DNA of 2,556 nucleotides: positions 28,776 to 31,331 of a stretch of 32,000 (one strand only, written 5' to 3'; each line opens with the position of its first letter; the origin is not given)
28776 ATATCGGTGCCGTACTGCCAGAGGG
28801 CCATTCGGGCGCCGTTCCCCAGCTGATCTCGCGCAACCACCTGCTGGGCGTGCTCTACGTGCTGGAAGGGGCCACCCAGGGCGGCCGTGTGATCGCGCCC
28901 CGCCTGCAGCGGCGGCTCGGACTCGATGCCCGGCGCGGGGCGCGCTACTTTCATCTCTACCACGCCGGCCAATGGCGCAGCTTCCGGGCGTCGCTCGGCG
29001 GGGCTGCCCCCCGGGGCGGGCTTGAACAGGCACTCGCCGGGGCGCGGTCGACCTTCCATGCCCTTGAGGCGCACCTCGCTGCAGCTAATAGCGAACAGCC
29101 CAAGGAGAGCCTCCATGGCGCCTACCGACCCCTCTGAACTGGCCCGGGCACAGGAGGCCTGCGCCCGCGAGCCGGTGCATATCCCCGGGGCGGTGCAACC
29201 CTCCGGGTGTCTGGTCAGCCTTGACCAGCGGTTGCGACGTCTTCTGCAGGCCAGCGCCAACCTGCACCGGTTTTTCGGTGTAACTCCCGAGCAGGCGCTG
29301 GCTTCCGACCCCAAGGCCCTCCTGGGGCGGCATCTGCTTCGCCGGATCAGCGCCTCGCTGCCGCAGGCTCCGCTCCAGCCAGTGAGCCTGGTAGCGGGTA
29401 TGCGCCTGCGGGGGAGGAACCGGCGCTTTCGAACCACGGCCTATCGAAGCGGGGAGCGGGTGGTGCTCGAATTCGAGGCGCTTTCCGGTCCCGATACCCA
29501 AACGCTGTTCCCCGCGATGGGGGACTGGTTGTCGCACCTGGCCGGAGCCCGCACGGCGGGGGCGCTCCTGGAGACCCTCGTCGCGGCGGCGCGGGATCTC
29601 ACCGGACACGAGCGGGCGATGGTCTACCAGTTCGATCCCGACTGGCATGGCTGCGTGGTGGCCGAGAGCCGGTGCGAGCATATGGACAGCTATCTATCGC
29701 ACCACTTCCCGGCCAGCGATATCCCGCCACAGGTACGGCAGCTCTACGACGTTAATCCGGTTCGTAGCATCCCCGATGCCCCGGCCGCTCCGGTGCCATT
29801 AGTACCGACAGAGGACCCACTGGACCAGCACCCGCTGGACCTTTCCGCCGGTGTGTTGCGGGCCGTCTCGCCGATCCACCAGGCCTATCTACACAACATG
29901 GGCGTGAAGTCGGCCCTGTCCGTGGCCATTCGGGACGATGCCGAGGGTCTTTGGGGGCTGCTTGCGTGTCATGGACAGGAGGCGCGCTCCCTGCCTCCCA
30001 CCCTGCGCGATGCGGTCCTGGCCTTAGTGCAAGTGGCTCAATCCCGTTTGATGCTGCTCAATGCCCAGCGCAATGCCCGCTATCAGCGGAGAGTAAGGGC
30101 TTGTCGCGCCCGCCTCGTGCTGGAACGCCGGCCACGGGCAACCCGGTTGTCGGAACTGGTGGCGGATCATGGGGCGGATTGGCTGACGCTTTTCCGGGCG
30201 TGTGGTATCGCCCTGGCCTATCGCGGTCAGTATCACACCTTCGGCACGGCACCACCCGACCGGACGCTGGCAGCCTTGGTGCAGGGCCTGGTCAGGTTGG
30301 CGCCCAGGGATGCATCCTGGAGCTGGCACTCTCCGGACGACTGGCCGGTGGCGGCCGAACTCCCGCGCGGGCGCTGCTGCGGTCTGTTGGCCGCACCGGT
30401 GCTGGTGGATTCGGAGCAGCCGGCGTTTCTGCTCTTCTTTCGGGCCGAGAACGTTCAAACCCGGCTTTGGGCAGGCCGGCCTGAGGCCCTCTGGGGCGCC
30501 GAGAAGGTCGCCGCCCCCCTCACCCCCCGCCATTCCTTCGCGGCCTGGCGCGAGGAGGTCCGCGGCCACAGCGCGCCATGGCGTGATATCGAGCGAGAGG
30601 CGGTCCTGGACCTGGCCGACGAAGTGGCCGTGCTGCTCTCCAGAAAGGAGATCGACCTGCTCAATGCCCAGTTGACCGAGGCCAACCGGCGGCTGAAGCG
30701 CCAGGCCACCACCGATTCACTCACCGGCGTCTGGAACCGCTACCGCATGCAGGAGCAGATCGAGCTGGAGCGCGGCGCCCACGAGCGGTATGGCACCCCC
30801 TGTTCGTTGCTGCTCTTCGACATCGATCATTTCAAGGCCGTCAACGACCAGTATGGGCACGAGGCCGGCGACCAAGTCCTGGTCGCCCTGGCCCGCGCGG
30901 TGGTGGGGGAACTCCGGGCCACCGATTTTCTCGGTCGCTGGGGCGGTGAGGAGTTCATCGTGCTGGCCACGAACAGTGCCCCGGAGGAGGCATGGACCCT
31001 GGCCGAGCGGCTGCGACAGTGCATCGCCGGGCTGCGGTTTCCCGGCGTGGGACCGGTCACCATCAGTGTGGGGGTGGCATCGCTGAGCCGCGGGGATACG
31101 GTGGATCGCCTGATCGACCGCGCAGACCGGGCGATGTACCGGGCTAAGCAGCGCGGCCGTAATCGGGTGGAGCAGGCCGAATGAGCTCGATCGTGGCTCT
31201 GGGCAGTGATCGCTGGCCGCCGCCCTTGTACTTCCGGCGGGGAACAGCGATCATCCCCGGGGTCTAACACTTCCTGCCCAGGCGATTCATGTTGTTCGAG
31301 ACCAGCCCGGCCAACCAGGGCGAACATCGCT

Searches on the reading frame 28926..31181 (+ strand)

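Call 12: search_protein_families(library=pfam, proteins=[window:28926-31181:+], max_evalue=0.001)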
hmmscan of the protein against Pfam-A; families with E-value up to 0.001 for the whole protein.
window:28926-31181:+ (752 aa): 4 families
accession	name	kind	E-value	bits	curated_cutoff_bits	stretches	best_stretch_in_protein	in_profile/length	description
PF00990.26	GGDEF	-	8.3e-43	146.4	23.8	1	594-747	1-161/161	Diguanylate cyclase, GGDEF domain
PF00360.26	PHY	-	8.3e-33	113.7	27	1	399-573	9-180/183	Phytochrome region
PF08446.17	PAS_2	-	2.3e-16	60.9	21.4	1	79-185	1-106/107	PAS fold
PF01590.32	GAF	-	1.1e-11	45.8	22.4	1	213-370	4-124/133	GAF domain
